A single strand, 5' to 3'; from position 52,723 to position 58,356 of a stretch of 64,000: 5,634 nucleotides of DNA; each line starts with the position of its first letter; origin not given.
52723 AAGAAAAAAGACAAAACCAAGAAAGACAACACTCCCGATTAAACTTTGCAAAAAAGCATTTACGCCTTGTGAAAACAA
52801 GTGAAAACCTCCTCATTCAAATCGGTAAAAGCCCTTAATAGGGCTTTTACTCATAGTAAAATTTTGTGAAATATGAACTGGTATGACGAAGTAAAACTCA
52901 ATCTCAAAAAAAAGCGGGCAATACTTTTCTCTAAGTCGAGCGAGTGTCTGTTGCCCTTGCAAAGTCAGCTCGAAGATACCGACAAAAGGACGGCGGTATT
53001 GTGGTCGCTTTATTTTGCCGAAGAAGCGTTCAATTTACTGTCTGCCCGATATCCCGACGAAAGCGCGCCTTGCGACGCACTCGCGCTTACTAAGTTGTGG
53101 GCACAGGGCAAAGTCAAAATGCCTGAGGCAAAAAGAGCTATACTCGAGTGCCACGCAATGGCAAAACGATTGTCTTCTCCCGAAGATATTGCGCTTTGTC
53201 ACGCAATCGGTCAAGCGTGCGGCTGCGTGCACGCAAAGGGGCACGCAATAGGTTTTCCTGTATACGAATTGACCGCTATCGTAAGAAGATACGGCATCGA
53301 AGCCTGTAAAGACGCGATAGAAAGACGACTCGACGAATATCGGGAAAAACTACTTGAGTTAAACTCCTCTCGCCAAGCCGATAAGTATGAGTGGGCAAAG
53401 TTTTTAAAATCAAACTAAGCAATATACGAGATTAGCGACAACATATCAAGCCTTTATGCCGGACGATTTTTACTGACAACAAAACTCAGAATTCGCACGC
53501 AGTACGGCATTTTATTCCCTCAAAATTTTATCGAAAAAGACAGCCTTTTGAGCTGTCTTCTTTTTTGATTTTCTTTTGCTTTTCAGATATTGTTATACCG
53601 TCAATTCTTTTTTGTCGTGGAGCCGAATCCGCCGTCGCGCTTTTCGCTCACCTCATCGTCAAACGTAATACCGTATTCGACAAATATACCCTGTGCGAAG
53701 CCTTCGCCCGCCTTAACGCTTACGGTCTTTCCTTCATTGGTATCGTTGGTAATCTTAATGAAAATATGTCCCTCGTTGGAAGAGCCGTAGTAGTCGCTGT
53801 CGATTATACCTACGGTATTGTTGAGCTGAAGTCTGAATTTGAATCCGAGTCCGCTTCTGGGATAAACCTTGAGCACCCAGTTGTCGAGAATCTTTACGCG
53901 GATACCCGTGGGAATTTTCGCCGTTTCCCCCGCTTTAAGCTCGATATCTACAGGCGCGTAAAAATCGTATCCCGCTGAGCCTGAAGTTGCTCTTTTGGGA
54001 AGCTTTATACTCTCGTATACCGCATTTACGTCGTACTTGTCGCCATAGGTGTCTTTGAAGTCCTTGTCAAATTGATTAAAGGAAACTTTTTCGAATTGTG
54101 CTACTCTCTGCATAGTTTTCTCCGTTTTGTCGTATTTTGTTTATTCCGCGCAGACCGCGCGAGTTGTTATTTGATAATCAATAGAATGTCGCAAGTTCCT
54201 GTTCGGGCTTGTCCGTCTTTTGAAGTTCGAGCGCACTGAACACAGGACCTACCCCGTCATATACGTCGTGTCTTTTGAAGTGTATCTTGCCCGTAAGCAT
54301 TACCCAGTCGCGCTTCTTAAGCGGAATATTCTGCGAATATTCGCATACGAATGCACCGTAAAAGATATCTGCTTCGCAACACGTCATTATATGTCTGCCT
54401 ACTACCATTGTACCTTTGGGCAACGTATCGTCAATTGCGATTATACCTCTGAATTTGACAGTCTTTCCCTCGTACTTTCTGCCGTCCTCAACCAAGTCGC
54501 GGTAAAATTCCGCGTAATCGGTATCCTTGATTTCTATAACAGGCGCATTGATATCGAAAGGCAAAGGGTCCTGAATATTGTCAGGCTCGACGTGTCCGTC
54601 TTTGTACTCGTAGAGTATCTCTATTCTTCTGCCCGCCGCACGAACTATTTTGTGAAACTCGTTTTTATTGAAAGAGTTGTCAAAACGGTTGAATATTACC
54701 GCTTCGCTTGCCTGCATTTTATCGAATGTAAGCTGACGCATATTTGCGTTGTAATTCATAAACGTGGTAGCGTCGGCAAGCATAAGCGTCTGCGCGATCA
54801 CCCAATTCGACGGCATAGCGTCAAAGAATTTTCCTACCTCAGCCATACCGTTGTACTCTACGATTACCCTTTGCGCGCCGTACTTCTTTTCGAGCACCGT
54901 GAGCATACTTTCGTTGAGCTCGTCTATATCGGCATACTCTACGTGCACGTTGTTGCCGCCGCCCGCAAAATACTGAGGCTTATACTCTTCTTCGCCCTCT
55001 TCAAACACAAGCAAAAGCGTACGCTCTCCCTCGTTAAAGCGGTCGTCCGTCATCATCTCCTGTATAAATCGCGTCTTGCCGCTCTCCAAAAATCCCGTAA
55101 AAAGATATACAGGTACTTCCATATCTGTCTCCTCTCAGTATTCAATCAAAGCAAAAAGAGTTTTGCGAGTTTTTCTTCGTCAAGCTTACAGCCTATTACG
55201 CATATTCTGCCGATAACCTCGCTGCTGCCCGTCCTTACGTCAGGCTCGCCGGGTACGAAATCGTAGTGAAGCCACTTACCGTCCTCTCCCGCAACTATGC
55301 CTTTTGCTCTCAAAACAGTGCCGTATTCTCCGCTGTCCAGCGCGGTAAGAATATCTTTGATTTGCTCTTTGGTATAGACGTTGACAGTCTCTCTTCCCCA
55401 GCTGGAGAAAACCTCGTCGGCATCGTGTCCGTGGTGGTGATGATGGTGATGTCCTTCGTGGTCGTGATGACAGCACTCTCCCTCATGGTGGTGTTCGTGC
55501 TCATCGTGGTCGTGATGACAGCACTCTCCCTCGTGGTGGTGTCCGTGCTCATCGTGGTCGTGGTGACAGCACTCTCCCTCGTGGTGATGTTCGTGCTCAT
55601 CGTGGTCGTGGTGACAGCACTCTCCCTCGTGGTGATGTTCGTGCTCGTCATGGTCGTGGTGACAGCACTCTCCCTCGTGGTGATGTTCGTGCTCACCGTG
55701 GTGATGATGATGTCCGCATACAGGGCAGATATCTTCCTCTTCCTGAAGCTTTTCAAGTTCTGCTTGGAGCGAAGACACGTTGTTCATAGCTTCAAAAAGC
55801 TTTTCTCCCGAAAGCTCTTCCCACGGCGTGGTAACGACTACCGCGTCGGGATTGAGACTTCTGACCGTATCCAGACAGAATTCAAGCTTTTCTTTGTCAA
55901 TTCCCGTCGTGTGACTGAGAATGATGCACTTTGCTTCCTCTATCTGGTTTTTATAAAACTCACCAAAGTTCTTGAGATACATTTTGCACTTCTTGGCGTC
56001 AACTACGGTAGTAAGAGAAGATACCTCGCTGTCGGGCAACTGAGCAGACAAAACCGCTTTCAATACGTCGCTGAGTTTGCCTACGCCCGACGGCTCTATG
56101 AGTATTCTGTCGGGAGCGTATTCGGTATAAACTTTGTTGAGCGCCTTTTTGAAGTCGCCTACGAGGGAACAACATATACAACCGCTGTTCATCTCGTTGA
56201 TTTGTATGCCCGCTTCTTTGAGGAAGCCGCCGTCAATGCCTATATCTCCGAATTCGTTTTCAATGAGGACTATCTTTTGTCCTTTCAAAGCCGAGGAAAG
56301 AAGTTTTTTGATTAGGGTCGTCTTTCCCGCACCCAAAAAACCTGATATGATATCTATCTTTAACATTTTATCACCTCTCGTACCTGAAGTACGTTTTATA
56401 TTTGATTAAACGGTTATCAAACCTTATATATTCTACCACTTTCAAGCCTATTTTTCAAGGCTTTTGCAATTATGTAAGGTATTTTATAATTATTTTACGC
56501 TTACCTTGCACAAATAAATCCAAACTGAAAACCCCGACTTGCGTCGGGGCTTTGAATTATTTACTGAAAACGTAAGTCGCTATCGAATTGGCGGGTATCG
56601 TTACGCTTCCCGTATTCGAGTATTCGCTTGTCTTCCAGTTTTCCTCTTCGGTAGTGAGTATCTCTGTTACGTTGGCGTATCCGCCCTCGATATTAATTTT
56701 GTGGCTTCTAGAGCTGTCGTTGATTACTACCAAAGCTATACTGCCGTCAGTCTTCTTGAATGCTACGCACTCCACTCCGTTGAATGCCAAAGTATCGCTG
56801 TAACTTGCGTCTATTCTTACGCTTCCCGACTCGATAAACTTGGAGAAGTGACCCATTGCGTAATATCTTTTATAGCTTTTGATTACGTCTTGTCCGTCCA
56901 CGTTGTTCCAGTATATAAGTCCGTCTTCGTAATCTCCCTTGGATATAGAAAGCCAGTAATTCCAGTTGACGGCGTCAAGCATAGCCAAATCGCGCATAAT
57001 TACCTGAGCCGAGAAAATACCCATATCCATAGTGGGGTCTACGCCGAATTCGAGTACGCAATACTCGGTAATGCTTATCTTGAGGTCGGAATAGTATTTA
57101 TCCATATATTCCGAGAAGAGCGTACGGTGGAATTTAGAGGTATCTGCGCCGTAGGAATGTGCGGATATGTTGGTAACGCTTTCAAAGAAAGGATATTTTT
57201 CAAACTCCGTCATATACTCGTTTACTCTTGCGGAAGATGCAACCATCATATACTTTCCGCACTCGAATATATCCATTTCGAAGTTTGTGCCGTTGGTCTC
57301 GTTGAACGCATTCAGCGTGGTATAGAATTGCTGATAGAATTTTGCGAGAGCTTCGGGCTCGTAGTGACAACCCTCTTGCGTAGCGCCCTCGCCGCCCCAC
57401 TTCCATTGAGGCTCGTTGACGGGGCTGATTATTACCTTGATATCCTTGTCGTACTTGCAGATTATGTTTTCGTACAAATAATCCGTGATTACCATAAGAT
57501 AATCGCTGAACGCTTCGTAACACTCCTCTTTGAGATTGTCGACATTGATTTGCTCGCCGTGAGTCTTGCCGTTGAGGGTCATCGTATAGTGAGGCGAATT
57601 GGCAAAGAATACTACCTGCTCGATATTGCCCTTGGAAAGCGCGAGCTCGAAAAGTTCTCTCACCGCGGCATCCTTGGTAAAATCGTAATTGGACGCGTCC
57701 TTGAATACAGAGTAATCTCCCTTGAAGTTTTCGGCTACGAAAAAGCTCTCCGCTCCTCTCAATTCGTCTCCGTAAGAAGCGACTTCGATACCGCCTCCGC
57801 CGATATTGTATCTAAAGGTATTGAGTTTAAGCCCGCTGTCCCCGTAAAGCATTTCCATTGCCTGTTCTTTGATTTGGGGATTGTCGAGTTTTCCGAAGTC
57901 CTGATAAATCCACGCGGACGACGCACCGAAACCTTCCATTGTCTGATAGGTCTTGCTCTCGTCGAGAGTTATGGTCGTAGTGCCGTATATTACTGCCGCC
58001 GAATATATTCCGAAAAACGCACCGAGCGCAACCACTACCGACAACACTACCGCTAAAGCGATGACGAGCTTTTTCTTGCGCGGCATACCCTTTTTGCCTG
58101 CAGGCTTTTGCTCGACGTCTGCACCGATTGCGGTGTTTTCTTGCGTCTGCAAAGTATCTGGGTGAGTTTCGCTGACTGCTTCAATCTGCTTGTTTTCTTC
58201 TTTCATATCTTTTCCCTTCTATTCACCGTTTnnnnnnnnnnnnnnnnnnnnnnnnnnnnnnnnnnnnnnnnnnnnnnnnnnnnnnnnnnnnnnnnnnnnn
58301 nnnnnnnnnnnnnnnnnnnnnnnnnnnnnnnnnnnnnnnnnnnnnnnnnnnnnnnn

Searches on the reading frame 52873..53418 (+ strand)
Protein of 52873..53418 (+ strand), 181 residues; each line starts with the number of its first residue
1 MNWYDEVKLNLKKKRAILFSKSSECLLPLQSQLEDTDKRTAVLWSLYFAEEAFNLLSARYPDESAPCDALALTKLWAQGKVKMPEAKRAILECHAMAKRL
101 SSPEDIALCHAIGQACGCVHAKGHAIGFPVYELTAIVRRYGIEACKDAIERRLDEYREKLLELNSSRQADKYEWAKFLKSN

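Call 72: search_protein_families(library=pfam, proteins=[window:52873-53418:+], max_evalue=0.00001)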
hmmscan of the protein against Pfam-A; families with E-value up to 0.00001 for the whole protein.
window:52873-53418:+ (181 aa): 1 family
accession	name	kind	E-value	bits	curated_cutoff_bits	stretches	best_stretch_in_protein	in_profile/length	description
PF21805.3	Imm5_like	-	3.5e-40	137.3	25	1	32-158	2-128/129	Imm-5 like putative immunity protein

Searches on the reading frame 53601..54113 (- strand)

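Call 73: search_protein_families(library=pfam, proteins=[window:53601-54113:-], max_evalue=0.00001)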
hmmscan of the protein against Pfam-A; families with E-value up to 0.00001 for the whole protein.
window:53601-54113:- (170 aa): 1 family
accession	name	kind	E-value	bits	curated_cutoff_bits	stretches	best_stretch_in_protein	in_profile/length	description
PF00692.24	dUTPase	-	4.9e-18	65.6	22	1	35-166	2-128/129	dUTPase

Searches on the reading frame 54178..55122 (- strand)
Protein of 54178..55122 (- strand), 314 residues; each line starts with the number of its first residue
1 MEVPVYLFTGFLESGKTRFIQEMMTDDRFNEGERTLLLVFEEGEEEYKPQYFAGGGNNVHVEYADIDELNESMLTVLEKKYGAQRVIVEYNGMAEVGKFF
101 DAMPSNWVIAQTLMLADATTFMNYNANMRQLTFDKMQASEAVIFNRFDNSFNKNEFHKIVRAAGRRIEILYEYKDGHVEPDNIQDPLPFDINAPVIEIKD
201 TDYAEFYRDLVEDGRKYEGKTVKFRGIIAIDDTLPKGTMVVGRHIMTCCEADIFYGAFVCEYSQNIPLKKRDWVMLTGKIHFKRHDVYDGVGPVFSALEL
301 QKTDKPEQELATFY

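Call 73: search_protein_families(library=pfam, proteins=[window:54178-55122:-], max_evalue=0.00001)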
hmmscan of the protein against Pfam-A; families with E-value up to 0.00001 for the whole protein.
window:54178-55122:- (314 aa): 2 families
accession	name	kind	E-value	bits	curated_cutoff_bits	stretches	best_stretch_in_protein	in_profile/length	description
PF21537.2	DUF1980_C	-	1.8e-20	73.5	25.9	1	192-308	20-136/141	DUF1980 C-terminal domain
PF02492.25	cobW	-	6e-07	29.6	20.7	1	4-153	1-159/180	CobW/HypB/UreG, nucleotide-binding domain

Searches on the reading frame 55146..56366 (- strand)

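Call 73: search_protein_families(library=pfam, proteins=[window:55146-56366:-], max_evalue=0.00001)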
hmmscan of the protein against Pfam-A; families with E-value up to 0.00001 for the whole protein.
window:55146-56366:- (406 aa): 1 family
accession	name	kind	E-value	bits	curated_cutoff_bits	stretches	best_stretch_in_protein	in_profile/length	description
PF02492.25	cobW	-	4.8e-38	131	20.7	1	6-178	4-179/180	CobW/HypB/UreG, nucleotide-binding domain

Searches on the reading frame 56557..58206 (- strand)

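Call 73: search_protein_families(library=pfam, proteins=[window:56557-58206:-], max_evalue=0.00001)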
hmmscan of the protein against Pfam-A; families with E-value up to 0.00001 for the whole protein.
window:56557-58206:- (549 aa): 2 families
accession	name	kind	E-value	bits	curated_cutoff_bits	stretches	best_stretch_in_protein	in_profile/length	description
PF14587.12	Glyco_hydr_30_2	-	3.5e-35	122.5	27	1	77-432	2-364/364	O-Glycosyl hydrolase family 30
PF17189.10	Glyco_hydro_30C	-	3.7e-14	53.1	22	1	461-545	1-65/65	Glycosyl hydrolase family 30 beta sandwich domain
